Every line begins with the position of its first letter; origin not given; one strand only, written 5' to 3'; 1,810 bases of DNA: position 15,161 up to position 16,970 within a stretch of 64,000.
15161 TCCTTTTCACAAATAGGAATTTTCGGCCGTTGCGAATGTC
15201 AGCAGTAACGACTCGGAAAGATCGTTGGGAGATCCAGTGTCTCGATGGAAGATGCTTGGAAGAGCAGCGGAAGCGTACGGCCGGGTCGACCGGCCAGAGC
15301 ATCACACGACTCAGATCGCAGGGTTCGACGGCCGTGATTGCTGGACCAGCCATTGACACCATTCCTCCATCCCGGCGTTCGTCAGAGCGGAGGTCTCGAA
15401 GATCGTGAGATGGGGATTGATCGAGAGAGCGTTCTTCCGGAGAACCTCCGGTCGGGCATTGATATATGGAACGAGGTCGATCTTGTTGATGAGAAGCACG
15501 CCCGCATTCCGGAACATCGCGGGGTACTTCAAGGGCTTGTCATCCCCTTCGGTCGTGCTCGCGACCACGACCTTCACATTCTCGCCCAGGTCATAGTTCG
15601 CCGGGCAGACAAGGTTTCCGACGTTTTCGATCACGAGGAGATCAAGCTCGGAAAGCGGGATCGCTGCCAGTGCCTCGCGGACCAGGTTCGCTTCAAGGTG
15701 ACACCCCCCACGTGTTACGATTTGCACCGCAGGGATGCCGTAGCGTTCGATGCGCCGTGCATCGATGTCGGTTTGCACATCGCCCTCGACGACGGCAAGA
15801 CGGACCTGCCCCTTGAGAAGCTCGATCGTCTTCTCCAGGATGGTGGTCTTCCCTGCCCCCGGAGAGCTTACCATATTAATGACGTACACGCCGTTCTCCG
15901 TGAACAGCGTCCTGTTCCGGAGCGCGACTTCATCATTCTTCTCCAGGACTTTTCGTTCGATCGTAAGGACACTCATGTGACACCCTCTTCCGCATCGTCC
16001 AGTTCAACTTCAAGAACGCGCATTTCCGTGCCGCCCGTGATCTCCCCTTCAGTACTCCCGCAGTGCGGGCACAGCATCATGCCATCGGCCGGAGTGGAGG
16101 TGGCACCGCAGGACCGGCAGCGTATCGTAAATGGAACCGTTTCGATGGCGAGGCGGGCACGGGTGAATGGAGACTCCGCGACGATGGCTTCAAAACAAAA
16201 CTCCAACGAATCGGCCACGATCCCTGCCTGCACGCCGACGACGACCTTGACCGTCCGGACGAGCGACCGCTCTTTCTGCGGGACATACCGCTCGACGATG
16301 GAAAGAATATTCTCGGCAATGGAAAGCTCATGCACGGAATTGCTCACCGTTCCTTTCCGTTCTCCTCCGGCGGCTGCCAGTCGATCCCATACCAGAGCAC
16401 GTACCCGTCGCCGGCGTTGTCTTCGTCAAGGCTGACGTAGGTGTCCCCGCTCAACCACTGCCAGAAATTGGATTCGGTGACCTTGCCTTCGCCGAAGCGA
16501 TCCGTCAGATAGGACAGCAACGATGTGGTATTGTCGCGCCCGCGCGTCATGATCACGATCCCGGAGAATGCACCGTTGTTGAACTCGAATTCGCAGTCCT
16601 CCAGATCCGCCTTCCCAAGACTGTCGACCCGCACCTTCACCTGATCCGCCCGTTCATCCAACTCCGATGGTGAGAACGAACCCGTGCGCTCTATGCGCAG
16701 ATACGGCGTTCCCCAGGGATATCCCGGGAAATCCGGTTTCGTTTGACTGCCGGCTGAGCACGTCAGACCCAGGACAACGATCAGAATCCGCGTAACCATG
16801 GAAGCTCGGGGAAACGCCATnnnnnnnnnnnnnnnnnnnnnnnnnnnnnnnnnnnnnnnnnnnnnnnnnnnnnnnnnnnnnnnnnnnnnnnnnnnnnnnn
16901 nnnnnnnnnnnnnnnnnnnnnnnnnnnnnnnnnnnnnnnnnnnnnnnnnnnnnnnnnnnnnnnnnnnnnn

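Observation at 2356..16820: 14-kb single-strand [NiFe] hydrogenase supercluster (hypAB, hoxEFUYH-W, hypFCD, hypE) with non-canonical inserted genes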

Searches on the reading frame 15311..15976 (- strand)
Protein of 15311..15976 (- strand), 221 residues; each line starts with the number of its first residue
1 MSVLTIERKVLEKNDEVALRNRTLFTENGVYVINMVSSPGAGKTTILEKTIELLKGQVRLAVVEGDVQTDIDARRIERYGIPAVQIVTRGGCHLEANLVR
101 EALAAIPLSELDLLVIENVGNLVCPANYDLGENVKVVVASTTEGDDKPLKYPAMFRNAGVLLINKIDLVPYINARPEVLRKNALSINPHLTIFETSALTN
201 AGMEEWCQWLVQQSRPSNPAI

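Call 6: search_protein_families(library=pfam, proteins=[window:15311-15976:-], max_evalue=0.01)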
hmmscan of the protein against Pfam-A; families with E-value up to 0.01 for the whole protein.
window:15311-15976:- (221 aa): 2 families
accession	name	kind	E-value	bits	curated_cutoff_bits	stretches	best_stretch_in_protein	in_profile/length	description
PF02492.25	cobW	-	4.3e-21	75.7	20.7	1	32-193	2-179/180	CobW/HypB/UreG, nucleotide-binding domain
PF00025.27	Arf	-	0.00045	20.2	22.3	0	160-213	119-173/174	ADP-ribosylation factor family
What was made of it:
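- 15311..15976 (-): hypB (GTPase). PF02492 cobW, 4e-21 (call 6).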

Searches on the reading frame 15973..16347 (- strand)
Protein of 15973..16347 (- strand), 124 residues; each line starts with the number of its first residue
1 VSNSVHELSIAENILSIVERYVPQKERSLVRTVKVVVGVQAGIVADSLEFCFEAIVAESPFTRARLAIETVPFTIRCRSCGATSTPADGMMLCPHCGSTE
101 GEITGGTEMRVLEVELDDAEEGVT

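Call 6: search_protein_families(library=pfam, proteins=[window:15973-16347:-], max_evalue=0.01)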
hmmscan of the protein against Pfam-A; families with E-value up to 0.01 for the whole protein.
window:15973-16347:- (124 aa): 4 families
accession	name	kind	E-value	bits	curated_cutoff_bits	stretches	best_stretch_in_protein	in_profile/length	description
PF01155.25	HypA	-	3.8e-29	101.4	28.9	1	6-115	2-111/112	Hydrogenase/urease nickel incorporation, metallochaperone, hypA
PF13248.11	Zn_ribbon_3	-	6e-05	22.8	27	1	74-98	2-24/26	zinc-ribbon domain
PF24463.1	DUF7577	-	0.0023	18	28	0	74-83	2-11/27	Domain of unknown function (DUF7577)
PF23458.2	DUF7130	-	0.0067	16.7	35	1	72-105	51-85/89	Domain of unknown function (DUF7130)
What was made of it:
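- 15973..16347 (-): hypA (Ni metallochaperone). The likely true start is GTG 16335, giving an MHE N-terminus. PF01155, 3.8e-29 (call 6).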

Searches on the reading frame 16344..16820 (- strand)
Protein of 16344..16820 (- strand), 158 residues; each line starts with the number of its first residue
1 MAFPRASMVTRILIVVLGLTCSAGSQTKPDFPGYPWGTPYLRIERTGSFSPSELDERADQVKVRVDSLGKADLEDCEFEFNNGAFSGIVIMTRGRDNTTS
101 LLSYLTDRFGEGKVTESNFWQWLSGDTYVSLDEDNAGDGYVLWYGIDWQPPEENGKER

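Call 6: search_protein_families(library=pfam, proteins=[window:16344-16820:-], max_evalue=0.01)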
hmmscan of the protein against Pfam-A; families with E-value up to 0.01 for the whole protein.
window:16344-16820:- (158 aa): 0 families

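Call 7: search_protein_families(library=ncbifam, proteins=[window:16344-16820:-], max_evalue=0.01)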
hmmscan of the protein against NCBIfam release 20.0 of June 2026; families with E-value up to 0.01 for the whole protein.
window:16344-16820:- (158 aa): 0 families
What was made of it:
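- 16344..16820 (-): Small secreted protein (158 aa) leading the hypAB unit. It belongs to an orphan family and is probably not a lipoprotein. No Pfam or NCBIfam hit (calls 6, 7).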

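Call 31: find_homologous_proteins(query=window:16344-16820:-, max_evalue=0.001)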
Query window:16344-16820:- (158 aa): 8 proteins with E <= 0.001 among 54 candidates.
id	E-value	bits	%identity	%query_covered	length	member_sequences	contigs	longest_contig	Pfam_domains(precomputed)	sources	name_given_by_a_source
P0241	3.2e-104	364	100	100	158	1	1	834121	-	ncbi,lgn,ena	-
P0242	2.2e-65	237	70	93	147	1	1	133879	-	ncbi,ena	-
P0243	1.5e-62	228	63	100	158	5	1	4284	-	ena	-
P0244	3.1e-56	208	63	90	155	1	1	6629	-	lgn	-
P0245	9.8e-56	206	61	98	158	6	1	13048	-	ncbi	-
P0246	2.7e-55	205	58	99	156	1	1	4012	-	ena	-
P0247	1.8e-46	176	51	89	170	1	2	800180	-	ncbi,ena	ncbi:MAG: hypothetical protein WB699_09220 [Bacteroidota bacterium]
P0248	1.0e-34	138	47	90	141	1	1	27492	-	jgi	jgi:hypothetical protein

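Call 32: find_encoding_contigs(protein=P0242, flank=10000, max_places=2)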
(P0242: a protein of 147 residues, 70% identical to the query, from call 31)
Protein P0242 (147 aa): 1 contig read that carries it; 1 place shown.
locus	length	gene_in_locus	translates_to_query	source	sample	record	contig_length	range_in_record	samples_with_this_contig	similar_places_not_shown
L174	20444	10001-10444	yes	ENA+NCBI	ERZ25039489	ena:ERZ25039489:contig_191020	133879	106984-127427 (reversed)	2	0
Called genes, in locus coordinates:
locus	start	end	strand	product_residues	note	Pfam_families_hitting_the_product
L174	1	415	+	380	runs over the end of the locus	PF00438:S-AdoMet_synt_N, PF02772:S-AdoMet_synt_M, PF02773:S-AdoMet_synt_C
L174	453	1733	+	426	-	PF05221:AdoHcyase, PF00670:AdoHcyase_NAD, PF02826:2-Hacid_dh_C, PF07991:KARI_N (weak)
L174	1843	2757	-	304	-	PF00135:COesterase (weak), PF20434:BD-FAE, PF07859:Abhydrolase_3, PF00326:Peptidase_S9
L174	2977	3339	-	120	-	PF00072:Response_reg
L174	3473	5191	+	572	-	PF00932:LTD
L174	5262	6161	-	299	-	PF00005:ABC_tran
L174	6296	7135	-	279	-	PF01177:Asp_Glu_race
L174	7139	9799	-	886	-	PF08335:GlnD_UR_UTase, PF01966:HD, PF01842:ACT (weak)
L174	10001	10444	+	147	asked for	-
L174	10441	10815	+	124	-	PF01155:HypA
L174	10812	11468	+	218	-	PF02492:cobW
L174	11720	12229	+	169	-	PF01257:2Fe-2S_thioredx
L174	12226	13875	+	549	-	PF01257:2Fe-2S_thioredx (weak), PF01512:Complex1_51K, PF10589:NADH_4Fe-4S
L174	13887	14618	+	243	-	PF13510:Fer2_4, PF10588:NADH-G_4Fe-4S_3, PF13183:Fer4_8 (weak), PF22117:Fer4_Nqo3, PF12838:Fer4_7 (weak), PF00037:Fer4 (weak), PF12837:Fer4_6 (weak), PF13484:Fer4_16 (weak), +2 more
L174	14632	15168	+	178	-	PF01058:Oxidored_q6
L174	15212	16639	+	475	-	PF27537:HoxH, PF00374:NiFeSe_Hases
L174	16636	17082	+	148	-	-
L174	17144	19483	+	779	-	PF00708:Acylphosphatase, PF07503:zf-HYPF, PF01300:Sua5_yciO_yrdC, PF17788:HypF_C, PF22521:HypF_C_2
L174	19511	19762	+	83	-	PF01455:HupF_HypC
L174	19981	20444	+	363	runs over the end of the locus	PF01924:HypD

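Call 33: find_encoding_contigs(protein=P0248, flank=10000, max_places=2)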
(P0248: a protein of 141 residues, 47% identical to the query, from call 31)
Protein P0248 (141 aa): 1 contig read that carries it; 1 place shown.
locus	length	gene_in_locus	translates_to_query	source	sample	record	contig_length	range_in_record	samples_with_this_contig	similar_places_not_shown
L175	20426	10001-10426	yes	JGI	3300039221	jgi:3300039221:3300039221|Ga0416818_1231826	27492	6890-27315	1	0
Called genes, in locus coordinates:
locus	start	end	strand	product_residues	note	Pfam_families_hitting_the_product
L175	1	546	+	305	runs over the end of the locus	PF00459:Inositol_P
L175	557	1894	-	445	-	PF02885:Glycos_trans_3N, PF00591:Glycos_transf_3, PF07831:PYNP_C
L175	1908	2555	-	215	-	PF00702:Hydrolase, PF12710:HAD (weak), PF13419:HAD_2, PF13242:Hydrolase_like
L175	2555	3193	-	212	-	PF00293:NUDIX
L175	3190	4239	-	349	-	PF21088:MS_channel_1st, PF00924:MS_channel_2nd, PF21082:MS_channel_3rd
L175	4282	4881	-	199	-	PF00156:Pribosyltran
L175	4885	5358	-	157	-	PF12867:DinB_2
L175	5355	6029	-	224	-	-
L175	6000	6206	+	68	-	-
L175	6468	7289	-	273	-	PF01177:Asp_Glu_race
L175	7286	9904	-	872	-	PF08335:GlnD_UR_UTase, PF01966:HD (weak), PF01842:ACT (weak)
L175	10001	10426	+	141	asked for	-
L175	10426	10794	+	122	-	PF01155:HypA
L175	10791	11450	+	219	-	PF03308:MeaB (faint), PF02492:cobW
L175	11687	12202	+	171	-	PF01257:2Fe-2S_thioredx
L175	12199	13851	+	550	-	PF01257:2Fe-2S_thioredx (weak), PF01512:Complex1_51K, PF10589:NADH_4Fe-4S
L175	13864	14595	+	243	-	PF13510:Fer2_4, PF10588:NADH-G_4Fe-4S_3, PF13183:Fer4_8 (weak), PF13237:Fer4_10 (weak), PF22117:Fer4_Nqo3, PF12838:Fer4_7 (weak), PF13187:Fer4_9 (weak), PF00037:Fer4 (weak), +3 more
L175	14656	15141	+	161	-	PF01058:Oxidored_q6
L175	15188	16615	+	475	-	PF27537:HoxH, PF00374:NiFeSe_Hases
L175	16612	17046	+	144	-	-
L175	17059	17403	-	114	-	PF00254:FKBP_C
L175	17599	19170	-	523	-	-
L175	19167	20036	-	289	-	PF13476:AAA_23 (weak), PF00005:ABC_tran, PF13304:AAA_21 (faint)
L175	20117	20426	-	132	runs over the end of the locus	-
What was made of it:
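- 16344..16820 (-): It lies upstream of hypA in L174 and L175 (calls 32, 33).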

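Call 59: predict_structure(alignment_id=A4)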
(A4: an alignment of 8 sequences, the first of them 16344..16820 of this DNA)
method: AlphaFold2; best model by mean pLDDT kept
length: 158 residues; sequences in the alignment: 8
mean_pLDDT: 66.2   pTM: 0.57
mean pLDDT of the five models: 66.2, 65.9, 65.1, 64.9, 62.7
residues with pLDDT >= 90: 30; 70-90: 47; 50-70: 30; < 50: 51
segments of 3 or more residues with pLDDT < 50: 1-3, 19-56, 149-158
pLDDT, mean of each block of 10 residues (from residue 1): 52 55 35 38 40 53 78 85 74 95 88 85 80 94 66 35
secondary structure, 60 per line:
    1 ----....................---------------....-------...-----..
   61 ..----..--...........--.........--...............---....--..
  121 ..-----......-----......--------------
elements in order: H5-24 H40-43 E59-62 E71-81 E84-92 H95-109 E113-116 E119-122 E128-133 E139-144

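Call 64: fold_search(model_id=the predicted structure, library=pdb)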
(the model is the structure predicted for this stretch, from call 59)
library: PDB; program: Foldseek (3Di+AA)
matches with E <= 10: 835; with E <= 0.001: 0
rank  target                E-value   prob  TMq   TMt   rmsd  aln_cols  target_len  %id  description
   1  8urb_A                1.5e-01  0.18  0.20  0.05  14.0       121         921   14  Porcine epidemic diarrhea virus complete core polymerase complex (released 2023-11-15)
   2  1vr8                  1.7e-01  0.93  0.36  0.41   4.5        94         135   10  Crystal structure of GTP binding regulator (TM1622) from Thermotoga Maritima at 1.75 A resolution (released 2005-03-15)
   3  8g6r_A                1.8e-01  0.16  0.22  0.06  10.8       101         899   16  Porcine epidemic diarrhea virus core polymerase complex (released 2023-03-29)
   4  9j9w_A                4.2e-01  0.72  0.30  0.30   6.2       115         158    8  A broad-spectrum anti-fungal effector dictates bacterial-fungal interkingdom interactions (released 2025-10-22)
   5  3bwg_B                4.2e-01  0.47  0.28  0.21  10.9       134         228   10  The crystal structure of possible transcriptional regulator YydK from Bacillus subtilis subsp. subtilis str. 168 (released 2008-01-22)
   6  9qpm                  4.7e-01  0.04  0.10  0.08  14.6       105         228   11  BtuJ1 (BT_1491) bound to cyanocobalamin (released 2026-03-25)
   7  7zg3_B                6.3e-01  0.60  0.18  0.10   5.3        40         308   18  Structure of the mouse 8-oxoguanine DNA Glycosylase mOGG1 in complex with ligand TH011228 (released 2023-08-16)
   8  5yk3_I                7.0e-01  0.25  0.19  0.28   8.0        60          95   12  human Ragulator complex (released 2019-01-23)
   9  2ooi_A                7.0e-01  0.20  0.24  0.25  11.7       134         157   10  The crystal structure of gene product SA0254 from Staphylocococcus aureus subsp. aureus N315 (released 2007-02-27)
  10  7z3y_AAA              7.4e-01  0.54  0.24  0.14   6.0        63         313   16  Structure of the mouse 8-oxoguanine DNA Glycosylase mOGG1 in complex with ligand TH013545 (released 2023-03-22)
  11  5f4h_B                7.4e-01  0.33  0.31  0.14  10.9       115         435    9  Archael RuvB-like Holiday junction helicase (released 2016-12-21)
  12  7qel_AAA              7.9e-01  0.57  0.25  0.14   6.1        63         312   14  Structure of the mouse 8-oxoguanine DNA Glycosylase mOGG1 in complex with ligand TH011247 (released 2022-12-14)
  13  6ehr_D                7.9e-01  0.12  0.19  0.28  11.7       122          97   10  The crystal structure of the human LAMTOR-RagA CTD-RagC CTD complex (released 2017-10-04)
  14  6slc_CCC              7.9e-01  0.08  0.18  0.19  10.8       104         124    7  Mutations in SsgB correlate to longitudinal cell division during sporulation of Streptomyces coelicolor (released 2020-08-26)
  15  3msh                  8.3e-01  0.44  0.21  0.34   6.7        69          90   12  Crystal structure of Hepatitis B X-Interacting Protein at high resolution (released 2010-11-10)
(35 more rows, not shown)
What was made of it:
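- Tried and rejected: Fold of the secreted protein: AF2 gave pLDDT 66, and Foldseek against PDB found nothing at E<0.1 (calls 59, 64).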

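Call 66: search_protein_representatives(alignment_id=A4)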
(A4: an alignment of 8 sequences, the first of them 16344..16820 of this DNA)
Query: 8 sequences, 156 profile positions. Proteins with E-value up to 0.001 (for the whole library): 210; up to 1e-10: 46; up to 1e-30: 6. The best 150 are listed.
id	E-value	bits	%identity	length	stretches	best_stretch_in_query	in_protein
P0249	4.7e-46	172.6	-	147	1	19-151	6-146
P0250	5.6e-43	162.6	-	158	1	6-154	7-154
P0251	2.2e-38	147.7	-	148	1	15-152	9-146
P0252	1.8e-32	128.5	-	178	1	6-150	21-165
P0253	2.8e-32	127.8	-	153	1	14-145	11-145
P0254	6.5e-32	126.6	-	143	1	13-150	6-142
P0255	4.6e-30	120.6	-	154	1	13-151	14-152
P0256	2.1e-29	118.5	-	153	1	11-151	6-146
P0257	3.0e-29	118.0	-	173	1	12-147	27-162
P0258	1.2e-28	116.1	-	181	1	20-152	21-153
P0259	3.4e-28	114.6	-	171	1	13-150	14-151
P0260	5.2e-27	110.7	-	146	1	18-150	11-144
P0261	9.6e-27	109.8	-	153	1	19-153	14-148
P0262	2.9e-26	108.3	-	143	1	13-150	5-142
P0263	7.6e-26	106.9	-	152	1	9-146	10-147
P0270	9.6e-24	100.1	-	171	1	21-153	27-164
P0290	7.4e-14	68.0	-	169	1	8-147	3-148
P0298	4.4e-10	55.7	-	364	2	28-113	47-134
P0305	3.6e-09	52.8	-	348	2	22-136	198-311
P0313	6.0e-08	48.8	-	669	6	101-130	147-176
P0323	3.3e-07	46.4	-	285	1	14-131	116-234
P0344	1.0e-05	41.5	-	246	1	29-139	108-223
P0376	5.8e-05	39.1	-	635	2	29-123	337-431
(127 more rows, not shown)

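Call 67: search_protein_families(library=pfam, proteins=[P0252, P0260, P0270, P0290, P0298, P0313, P0376, P0323, P0305, P0344], max_evalue=0.01)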
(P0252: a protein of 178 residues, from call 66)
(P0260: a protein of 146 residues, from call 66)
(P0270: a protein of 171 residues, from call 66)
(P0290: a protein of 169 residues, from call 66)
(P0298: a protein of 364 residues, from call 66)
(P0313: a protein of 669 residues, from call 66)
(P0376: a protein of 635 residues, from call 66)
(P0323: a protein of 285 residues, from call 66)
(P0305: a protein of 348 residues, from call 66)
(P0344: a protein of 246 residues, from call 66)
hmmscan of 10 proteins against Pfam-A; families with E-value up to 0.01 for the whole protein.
P0252 (178 aa): 0 families

P0260 (146 aa): 0 families

P0270 (171 aa): 0 families

P0290 (169 aa): 0 families

P0298 (364 aa): 0 families

P0313 (669 aa): 7 families
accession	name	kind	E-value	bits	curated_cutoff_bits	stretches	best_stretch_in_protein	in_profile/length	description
PF16709.11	SCAB-Ig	-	1.1e-14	54.7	27.6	0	439-479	42-82/98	Ig domain of plant-specific actin-binding protein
PF23197.1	IG_AIR9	-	6.5e-13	48.8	27.5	0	62-107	19-68/87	AIR9 A9 domain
PF21227.3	Myb_DNA-binding_7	-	2e-07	31.3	27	0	354-370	16-32/49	Myb-like DNA-binding domain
PF02912.23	Phe_tRNA-synt_N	-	7.4e-07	29.5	22.3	0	193-210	6-23/69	Aminoacyl tRNA synthetase class II, N-terminal domain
PF13895.12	Ig_2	-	8.6e-06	26.3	27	0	72-115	26-69/79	Immunoglobulin domain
PF15119.11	APOC4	-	7.9e-05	23.3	27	0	343-376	38-71/94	Apolipoprotein C4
PF18790.7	KfrB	-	0.0082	16.6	25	0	53-71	32-50/54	KfrB Domain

P0376 (635 aa): 2 families
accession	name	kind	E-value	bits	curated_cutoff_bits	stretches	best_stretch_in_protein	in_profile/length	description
PF15745.10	AP1AR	-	0.0043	17.1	27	1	153-220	82-147/276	AP-1 complex-associated regulatory protein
PF06747.18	CHCH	-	0.0072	16.9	27.2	0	51-76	7-32/35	CHCH domain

P0323 (285 aa): 14 families
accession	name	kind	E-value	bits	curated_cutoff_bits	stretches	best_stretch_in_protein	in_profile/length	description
PF13646.12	HEAT_2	-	2.7e-17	63.2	27.7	1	51-117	1-68/88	HEAT repeats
PF02985.28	HEAT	-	5.7e-12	45.1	23.5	2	83-107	3-27/31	HEAT repeat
PF13513.12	HEAT_EZ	-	4.1e-11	43.6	27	2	50-76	29-55/55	HEAT-like repeat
PF03130.22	HEAT_PBS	-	1.6e-10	40.8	20.9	1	65-91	1-27/27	PBS lyase HEAT-like repeat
PF12717.13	Cnd1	-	8.3e-07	29.6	26.4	1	50-112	22-90/162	non-SMC mitotic condensation complex subunit 1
PF00514.29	Arm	-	1.2e-06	28.8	20.6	1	81-107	13-39/41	Armadillo/beta-catenin-like repeat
PF12765.13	Cohesin_HEAT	-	1.8e-05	25.5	21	1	51-72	20-41/42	HEAT repeat associated with sister chromatid cohesion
PF21581.3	SCD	-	5.3e-05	23.9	27.5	0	30-81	11-62/75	Stromalin conservative domain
PF25786.1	HEAT_GCN1_C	-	0.00011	22.7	27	0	81-107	28-54/151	GCN1-like, C-terminal HEAT repeats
PF14663.11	RasGEF_N_2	-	0.00012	22.8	27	0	49-75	5-31/108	Rapamycin-insensitive companion of mTOR RasGEF_N domain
PF01602.26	Adaptin_N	-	0.00034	19.8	37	1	46-103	76-137/524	Adaptin N terminal region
PF23702.2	ARM_ECM29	-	0.0013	18.8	27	0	32-76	167-212/212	ECM29, ARM-like repeats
PF25767.1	ARM_TBCD_2nd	-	0.0027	17.6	29.7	0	39-78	67-106/245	Tubulin-specific chaperone D-like, ARM repeats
PF01347.28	Vitellogenin_N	-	0.0072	15.4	24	1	46-121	459-539/590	Lipoprotein amino terminal region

P0305 (348 aa): 0 families

P0344 (246 aa): 0 families
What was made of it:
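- Tried and rejected: Family of the secreted protein: its distant relatives have no Pfam family (call 67).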
